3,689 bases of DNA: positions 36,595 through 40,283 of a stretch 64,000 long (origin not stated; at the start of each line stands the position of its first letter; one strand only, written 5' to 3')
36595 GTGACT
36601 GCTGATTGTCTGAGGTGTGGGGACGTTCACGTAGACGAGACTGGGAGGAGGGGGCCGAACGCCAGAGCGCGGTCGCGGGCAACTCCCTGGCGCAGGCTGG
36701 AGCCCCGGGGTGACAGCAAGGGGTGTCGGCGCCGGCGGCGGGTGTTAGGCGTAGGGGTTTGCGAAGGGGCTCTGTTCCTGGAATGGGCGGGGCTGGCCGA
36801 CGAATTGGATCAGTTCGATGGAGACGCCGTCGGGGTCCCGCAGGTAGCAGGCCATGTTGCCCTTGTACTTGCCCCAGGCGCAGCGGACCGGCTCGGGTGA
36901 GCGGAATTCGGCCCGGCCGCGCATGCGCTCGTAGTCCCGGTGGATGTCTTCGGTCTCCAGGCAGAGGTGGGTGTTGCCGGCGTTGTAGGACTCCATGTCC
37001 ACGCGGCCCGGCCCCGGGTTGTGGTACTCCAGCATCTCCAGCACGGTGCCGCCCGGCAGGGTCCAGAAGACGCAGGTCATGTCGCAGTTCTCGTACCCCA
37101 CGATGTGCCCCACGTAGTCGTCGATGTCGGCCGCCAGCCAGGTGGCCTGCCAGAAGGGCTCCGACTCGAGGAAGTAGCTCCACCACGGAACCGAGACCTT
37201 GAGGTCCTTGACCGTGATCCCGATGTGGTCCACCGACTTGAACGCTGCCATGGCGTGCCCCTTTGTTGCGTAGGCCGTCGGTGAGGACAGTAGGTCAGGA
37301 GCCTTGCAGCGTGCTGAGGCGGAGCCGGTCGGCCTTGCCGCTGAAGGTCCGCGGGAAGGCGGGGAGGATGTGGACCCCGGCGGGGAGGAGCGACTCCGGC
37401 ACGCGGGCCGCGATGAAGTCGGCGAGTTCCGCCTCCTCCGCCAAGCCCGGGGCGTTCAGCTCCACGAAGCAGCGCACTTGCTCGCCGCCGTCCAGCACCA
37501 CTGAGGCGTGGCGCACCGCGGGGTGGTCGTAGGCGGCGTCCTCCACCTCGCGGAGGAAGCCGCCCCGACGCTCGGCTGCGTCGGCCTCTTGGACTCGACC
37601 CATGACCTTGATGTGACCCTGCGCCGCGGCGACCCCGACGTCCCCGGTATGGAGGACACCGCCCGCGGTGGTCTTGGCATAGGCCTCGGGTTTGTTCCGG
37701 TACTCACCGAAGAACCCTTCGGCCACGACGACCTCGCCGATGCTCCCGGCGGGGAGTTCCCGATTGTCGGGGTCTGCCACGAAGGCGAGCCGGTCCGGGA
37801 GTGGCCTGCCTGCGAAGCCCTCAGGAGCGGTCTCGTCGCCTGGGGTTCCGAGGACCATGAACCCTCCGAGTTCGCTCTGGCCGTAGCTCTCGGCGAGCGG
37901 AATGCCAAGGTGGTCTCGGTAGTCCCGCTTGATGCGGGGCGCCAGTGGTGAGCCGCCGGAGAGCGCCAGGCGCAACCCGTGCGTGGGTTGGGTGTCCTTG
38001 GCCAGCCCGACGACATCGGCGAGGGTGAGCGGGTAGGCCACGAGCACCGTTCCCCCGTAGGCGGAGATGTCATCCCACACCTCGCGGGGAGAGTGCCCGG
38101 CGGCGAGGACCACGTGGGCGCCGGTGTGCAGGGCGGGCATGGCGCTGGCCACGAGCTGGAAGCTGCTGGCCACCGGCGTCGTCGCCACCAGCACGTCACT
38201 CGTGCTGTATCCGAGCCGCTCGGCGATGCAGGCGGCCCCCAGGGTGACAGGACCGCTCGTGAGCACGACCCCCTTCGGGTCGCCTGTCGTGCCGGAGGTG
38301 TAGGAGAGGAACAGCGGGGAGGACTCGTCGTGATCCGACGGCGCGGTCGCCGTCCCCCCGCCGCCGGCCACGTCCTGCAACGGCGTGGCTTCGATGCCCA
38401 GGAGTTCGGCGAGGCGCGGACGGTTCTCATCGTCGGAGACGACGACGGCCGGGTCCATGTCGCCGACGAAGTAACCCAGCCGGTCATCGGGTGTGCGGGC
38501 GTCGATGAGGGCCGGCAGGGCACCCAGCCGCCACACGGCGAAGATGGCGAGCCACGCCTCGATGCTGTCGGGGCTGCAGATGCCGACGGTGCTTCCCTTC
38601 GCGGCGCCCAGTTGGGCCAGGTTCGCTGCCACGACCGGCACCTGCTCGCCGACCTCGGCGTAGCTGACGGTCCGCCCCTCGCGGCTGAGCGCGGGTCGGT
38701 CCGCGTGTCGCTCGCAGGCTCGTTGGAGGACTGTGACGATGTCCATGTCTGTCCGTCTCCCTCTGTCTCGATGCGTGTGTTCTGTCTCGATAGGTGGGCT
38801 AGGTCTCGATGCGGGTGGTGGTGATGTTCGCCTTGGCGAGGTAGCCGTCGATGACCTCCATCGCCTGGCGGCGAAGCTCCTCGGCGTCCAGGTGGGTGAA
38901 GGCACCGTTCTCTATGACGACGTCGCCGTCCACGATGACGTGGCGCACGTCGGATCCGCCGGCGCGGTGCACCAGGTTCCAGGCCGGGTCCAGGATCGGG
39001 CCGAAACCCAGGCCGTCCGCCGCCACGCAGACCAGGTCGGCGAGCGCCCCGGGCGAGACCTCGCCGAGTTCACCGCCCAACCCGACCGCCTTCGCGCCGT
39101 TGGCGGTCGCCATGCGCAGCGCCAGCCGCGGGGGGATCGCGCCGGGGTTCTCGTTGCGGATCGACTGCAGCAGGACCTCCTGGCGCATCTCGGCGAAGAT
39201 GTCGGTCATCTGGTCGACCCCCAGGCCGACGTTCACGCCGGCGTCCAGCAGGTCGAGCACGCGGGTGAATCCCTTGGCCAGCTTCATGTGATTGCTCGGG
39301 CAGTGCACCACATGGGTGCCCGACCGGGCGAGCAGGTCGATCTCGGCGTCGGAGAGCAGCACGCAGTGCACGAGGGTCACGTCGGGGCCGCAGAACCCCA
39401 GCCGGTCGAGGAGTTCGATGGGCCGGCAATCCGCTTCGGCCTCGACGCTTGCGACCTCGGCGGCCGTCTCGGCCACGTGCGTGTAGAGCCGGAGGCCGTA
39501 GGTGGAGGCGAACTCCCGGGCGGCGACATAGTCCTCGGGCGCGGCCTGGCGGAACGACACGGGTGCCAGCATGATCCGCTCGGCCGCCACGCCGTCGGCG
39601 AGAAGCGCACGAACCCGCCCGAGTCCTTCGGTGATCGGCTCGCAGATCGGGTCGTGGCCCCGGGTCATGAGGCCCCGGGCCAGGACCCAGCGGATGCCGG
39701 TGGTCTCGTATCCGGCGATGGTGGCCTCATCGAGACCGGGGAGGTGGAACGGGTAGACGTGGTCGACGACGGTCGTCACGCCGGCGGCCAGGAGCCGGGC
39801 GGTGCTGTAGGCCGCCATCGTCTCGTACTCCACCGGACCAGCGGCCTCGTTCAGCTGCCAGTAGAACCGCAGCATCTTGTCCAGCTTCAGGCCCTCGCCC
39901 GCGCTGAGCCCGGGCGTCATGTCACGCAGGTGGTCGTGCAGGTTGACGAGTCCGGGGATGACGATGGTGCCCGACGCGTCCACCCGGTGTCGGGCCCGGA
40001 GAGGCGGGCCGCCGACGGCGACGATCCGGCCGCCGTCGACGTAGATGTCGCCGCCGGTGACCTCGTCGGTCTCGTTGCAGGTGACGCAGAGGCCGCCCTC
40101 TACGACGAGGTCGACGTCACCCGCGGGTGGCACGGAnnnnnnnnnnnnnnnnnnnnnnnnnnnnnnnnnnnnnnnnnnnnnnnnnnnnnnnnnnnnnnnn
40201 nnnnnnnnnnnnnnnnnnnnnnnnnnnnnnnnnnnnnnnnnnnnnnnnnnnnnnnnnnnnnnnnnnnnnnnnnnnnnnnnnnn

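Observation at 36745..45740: Nine-gene amidohydrolase-rich operon of unknown substrate, divergent from the taurine genes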

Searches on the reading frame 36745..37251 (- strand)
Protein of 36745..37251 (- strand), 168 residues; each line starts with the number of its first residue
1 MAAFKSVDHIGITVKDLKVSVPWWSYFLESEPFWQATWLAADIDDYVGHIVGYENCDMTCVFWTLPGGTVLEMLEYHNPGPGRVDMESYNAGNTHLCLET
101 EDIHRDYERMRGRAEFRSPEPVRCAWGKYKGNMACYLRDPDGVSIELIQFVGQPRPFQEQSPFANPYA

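Call 4: search_protein_families(library=pfam, proteins=[window:36745-37251:-])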
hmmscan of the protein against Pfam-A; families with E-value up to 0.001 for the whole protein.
window:36745-37251:- (168 aa): 2 families
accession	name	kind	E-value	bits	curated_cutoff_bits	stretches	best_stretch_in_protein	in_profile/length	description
PF00903.31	Glyoxalase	-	2.6e-10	41.2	20.6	1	7-147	2-121/121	Glyoxalase/Bleomycin resistance protein/Dioxygenase superfamily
PF13669.12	Glyoxalase_4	-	1e-06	29.4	27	1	8-112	1-88/109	Glyoxalase/Bleomycin resistance protein/Dioxygenase superfamily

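Call 5: search_protein_families(library=ncbifam, proteins=[window:36745-37251:-])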
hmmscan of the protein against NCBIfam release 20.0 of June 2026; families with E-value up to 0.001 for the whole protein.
window:36745-37251:- (168 aa): 2 families
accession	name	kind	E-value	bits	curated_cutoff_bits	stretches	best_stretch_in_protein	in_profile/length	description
TIGR00068.2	glyox_I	equivalog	0.00016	21.6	120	1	68-149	60-139/143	lactoylglutathione lyase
NF050075.1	SMU1112c_YaeR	equivalog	0.00027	21.2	140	0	66-148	48-124/125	SMU1112c/YaeR family gloxylase I-like metalloprotein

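Call 67: search_solved_structures(query=window:36745-37251:-, max_evalue=0.01)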
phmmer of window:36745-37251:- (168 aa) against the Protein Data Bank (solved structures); distinct sequences matched with E-value up to 0.01: 1.
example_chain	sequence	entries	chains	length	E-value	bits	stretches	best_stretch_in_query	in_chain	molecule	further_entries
4rt5_A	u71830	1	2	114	0.0048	19.7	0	130-148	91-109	Glyoxalase/bleomycin resistance protein/dioxygenase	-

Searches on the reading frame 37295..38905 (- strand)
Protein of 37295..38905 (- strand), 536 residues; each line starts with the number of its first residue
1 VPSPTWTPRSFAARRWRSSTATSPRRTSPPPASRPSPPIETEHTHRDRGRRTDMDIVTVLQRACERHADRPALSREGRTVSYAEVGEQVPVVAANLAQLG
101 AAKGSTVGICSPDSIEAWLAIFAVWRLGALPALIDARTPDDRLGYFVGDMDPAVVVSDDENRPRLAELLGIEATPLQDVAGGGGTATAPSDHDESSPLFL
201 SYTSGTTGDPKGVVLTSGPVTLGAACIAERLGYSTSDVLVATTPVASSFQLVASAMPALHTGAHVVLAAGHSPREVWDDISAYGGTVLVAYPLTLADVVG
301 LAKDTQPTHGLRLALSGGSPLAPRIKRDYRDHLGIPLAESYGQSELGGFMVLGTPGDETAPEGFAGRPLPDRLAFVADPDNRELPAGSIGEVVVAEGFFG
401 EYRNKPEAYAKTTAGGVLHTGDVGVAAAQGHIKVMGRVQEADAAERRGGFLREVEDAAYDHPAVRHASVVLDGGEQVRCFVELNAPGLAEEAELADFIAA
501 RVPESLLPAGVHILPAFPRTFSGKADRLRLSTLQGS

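Call 4: search_protein_families(library=pfam, proteins=[window:37295-38905:-])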
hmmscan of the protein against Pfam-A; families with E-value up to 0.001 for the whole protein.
window:37295-38905:- (536 aa): 2 families
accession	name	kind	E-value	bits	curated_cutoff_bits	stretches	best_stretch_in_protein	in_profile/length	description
PF00501.34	AMP-binding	-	1.7e-63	215.2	29.9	1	60-395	1-375/384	AMP-binding enzyme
PF13193.12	AMP-binding_C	-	3.8e-08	34.6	24.5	1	453-524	1-76/76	AMP-binding enzyme C-terminal domain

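Call 5: search_protein_families(library=ncbifam, proteins=[window:37295-38905:-])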
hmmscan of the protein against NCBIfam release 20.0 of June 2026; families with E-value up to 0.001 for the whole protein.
window:37295-38905:- (536 aa): 100 families (the best 25 are shown)
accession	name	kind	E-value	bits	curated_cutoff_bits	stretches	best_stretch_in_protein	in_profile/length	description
NF004837.0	PRK06187.1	subfamily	7.8e-71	238.9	476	2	190-530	165-518/531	long-chain-fatty-acid--CoA ligase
NF004114.0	PRK05605.1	equivalog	9.6e-48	162.8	766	2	184-528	210-563/575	long-chain-fatty-acid--CoA ligase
NF006182.0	PRK08316.1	subfamily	9.7e-48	162.9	663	1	54-524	11-507/523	fatty acyl-CoA synthetase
TIGR01733.1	AA-adenyl-dom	subfamily_domain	7.9e-45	153.4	317.4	1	81-469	1-409/409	amino acid adenylation domain-containing protein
NF004808.0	PRK06155.1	equivalog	1.7e-43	148.7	722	2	188-531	173-519/542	ATP-dependent acyl-CoA ligase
NF005858.0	PRK07787.1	subfamily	4.6e-42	144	575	1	63-530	10-468/471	acyl-CoA synthetase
NF002966.0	PRK03640.1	equivalog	5.1e-40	137.5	556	1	59-533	7-479/483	o-succinylbenzoate--CoA ligase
NF009233.0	PRK12583.1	subfamily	3.4e-39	134.7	832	2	194-530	200-546/558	fatty acid CoA ligase family protein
NF005702.0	PRK07514.1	subfamily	9e-39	133.2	558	1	56-526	5-492/506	malonyl-CoA synthase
NF005714.0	PRK07529.1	subfamily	6.3e-38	130.5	632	1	191-531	216-573/640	acyl-CoA synthetase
TIGR03208.1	cyc_hxne_CoA_lg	equivalog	4.9e-36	124.6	792.3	1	199-530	199-536/538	cyclohexanecarboxylate-CoA ligase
NF004511.1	PRK05852.1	equivalog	5.4e-36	124.3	650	1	58-531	3-501/505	FadD7 family fatty acid--CoA ligase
NF005676.0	PRK07470.1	equivalog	1.9e-35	122.5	774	1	49-526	15-521/544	acyl-CoA synthetase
NF006181.0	PRK08314.1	subfamily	3.2e-35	121.4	705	2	197-525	206-545/563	long-chain-fatty-acid--CoA ligase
NF052269.1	Staph_lig_FadD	equivalog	3.3e-34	118.1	650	1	76-532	24-491/499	long-chain-fatty-acid--CoA ligase FadD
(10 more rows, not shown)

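Call 66: search_solved_structures(query=window:37295-38758:-, max_evalue=1e-25)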
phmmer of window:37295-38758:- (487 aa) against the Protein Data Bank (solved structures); distinct sequences matched with E-value up to 1e-25: 20.
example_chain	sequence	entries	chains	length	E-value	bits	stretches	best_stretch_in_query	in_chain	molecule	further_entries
6mfy_A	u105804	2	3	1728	6.5e-42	147.1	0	10-485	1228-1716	Linear gramicidin synthase subunit A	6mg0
9be3_A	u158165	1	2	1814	7.6e-42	146.9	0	10-485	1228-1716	Linear gramicidin synthase subunit A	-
9be4_A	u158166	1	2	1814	7.6e-42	146.9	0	10-485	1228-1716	Linear gramicidin synthase subunit A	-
9meh_A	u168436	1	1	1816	7.6e-42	146.9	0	10-485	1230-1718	Linear gramicidin synthase subunit A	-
6mfz_A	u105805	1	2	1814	7.7e-42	146.9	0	10-485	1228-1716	Linear gramicidin synthase subunit A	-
4gxq_A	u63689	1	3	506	3.7e-31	111.7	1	27-477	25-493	Malonyl CoA synthetase, Benzoate-CoA ligase Chimeric protein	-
4gxr_A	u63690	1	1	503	1.4e-30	109.8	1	27-476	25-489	Malonyl CoA synthetase, Benzoate-CoA ligase Chimeric protein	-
4fuq_A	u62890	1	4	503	3.8e-30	108.4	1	27-478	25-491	Malonyl CoA synthetase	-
5ie0_A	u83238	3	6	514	7e-30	107.5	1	9-478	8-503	Oxalate--CoA ligase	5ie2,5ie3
6e8o_A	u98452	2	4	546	7.6e-30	107.4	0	139-481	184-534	2,3-dihydroxybenzoate-AMP ligase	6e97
6qjz_A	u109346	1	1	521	1.9e-29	106.1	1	9-478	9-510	oxalyl CoA-synthetase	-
4fut_A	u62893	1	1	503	2.7e-29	105.6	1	27-476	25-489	Malonyl CoA synthetase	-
2vsq_A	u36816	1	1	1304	4.2e-29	104.9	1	13-479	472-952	SURFACTIN SYNTHETASE SUBUNIT 3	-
4gr5_A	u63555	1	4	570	8.6e-29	103.9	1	14-482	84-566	Non-ribosomal peptide synthetase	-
8r2q_A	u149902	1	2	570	5.5e-27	97.9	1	8-481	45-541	Probable fatty-acid-CoA ligase FadD5 (Fatty-acid-CoA synthetase) (Fatty-acid-CoA synthase)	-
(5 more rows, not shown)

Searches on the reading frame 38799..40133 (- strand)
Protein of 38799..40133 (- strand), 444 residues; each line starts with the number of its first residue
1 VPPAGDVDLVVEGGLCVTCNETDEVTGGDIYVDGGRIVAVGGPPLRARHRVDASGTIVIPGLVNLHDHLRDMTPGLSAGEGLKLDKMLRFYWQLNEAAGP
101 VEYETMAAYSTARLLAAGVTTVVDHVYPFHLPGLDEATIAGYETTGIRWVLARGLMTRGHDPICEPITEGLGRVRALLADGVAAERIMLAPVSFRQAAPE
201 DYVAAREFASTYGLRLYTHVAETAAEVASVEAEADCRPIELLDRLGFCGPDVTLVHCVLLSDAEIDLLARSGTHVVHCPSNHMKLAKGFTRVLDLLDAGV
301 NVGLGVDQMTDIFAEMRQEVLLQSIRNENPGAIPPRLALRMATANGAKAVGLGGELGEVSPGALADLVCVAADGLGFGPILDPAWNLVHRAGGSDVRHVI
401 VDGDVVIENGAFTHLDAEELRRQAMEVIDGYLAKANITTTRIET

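Call 4: search_protein_families(library=pfam, proteins=[window:38799-40133:-])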
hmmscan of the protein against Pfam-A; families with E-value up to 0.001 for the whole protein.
window:38799-40133:- (444 aa): 2 families
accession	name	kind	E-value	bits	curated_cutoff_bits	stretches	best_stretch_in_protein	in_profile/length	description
PF01979.26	Amidohydro_1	-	1.7e-46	159.5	25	1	57-406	1-345/345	Amidohydrolase family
PF07969.17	Amidohydro_3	-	4.7e-15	56.4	29.7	1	205-407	267-472/472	Amidohydrolase family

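Call 5: search_protein_families(library=ncbifam, proteins=[window:38799-40133:-])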
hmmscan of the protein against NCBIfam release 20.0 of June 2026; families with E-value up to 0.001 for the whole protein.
window:38799-40133:- (444 aa): 59 families (the best 25 are shown)
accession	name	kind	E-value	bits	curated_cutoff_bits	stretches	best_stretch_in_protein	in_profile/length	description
NF005557.0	PRK07228.1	equivalog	3.5e-81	273.2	522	1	9-436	3-442/445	5'-deoxyadenosine deaminase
NF006055.0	PRK08203.1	equivalog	2.2e-72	244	532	1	9-427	7-446/455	8-oxoguanine deaminase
NF004701.0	PRK06038.1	equivalog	7.6e-64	216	609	1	8-431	5-426/432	N-ethylammeline chlorohydrolase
NF006549.0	PRK09045.1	equivalog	1.1e-59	202.3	540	1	7-425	8-433/444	TRZ/ATZ family hydrolase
NF006056.0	PRK08204.1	subfamily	6.6e-54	183.4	391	1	10-434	6-443/449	hypothetical protein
NF006252.0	PRK08393.1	equivalog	4.5e-53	180.8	617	1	9-429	3-421/424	N-ethylammeline chlorohydrolase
NF009059.0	PRK12393.1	equivalog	3.1e-51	174.5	543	1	24-432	25-456/460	amidohydrolase family protein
NF006681.0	PRK09229.1-2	equivalog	1.8e-44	152.3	362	1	25-423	19-443/451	formimidoylglutamate deiminase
NF004801.0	PRK06151.1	subfamily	2.8e-41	141.9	416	1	186-433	208-464/491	chlorohydrolase family protein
NF004995.0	PRK06380.1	subfamily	4.7e-41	141.1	567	1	10-420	4-412/418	metal-dependent hydrolase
TIGR03314.1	Se_ssnA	subfamily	1.9e-35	122.6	455.5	1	11-427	3-433/441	putative selenium metabolism protein SsnA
NF005540.0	PRK07203.1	equivalog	3.3e-35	121.6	444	1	10-427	3-434/444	putative aminohydrolase SsnA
NF005211.0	PRK06687.1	equivalog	6.8e-34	117.3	703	1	31-412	25-414/419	TRZ/ATZ family protein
NF012037.0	PRK15493.1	equivalog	1.2e-30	106.7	779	1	16-421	10-423/435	bifunctional S-methyl-5'-thioadenosine deaminase/S-adenosylhomocysteine deaminase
TIGR02022.1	hutF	equivalog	1e-29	103.6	413.05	1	182-425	198-447/455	formimidoylglutamate deiminase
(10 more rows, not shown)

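Call 26: search_solved_structures(query=window:38799-40133:-, max_evalue=1e-20)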
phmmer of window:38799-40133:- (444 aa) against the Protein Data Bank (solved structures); distinct sequences matched with E-value up to 1e-20: 15.
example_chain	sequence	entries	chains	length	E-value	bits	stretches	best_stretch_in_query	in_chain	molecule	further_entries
7ww2_A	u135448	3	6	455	1.9e-48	168.6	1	15-420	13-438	8-oxoguanine deaminase | Hydroxydechloroatrazine ethylaminohydrolase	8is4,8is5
3hpa_A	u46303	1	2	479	1.1e-46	162.9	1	10-418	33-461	AMIDOHYDROLASE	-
4f0r_A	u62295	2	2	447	2.8e-43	151.6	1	37-434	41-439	5-methylthioadenosine/S-adenosylhomocysteine deaminase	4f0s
4dyk_A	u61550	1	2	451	1.1e-32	116.7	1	208-426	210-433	AMIDOHYDROLASE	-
4gbd_A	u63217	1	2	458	1.1e-32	116.7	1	208-425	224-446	Putative uncharacterized protein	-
3lnp_A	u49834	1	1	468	2.3e-31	112.4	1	47-423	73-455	Amidohydrolase family Protein OLEI01672_1_465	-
4dzh_A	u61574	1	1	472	2.4e-31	112.3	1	6-409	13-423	AMIDOHYDROLASE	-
5hme_A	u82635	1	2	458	5.4e-28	101.2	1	21-419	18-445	Triazine hydrolase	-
3ls9_A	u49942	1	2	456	9.3e-28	100.5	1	21-419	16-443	Triazine hydrolase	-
5hmf_A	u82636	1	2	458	1.1e-27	100.2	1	21-419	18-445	Triazine hydrolase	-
4l9x_A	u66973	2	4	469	1.5e-27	99.8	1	21-419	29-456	Triazine hydrolase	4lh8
5hmd_A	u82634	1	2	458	1.6e-27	99.7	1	21-419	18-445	Triazine hydrolase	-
3lsb_A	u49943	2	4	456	1.9e-27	99.4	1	21-419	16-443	Triazine hydrolase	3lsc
4v1x_A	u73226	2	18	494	1.6e-26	96.4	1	9-419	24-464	ATRAZINE CHLOROHYDROLASE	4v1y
2paj_A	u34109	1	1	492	1.6e-26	96.4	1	13-432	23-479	putative cytosine/guanine deaminase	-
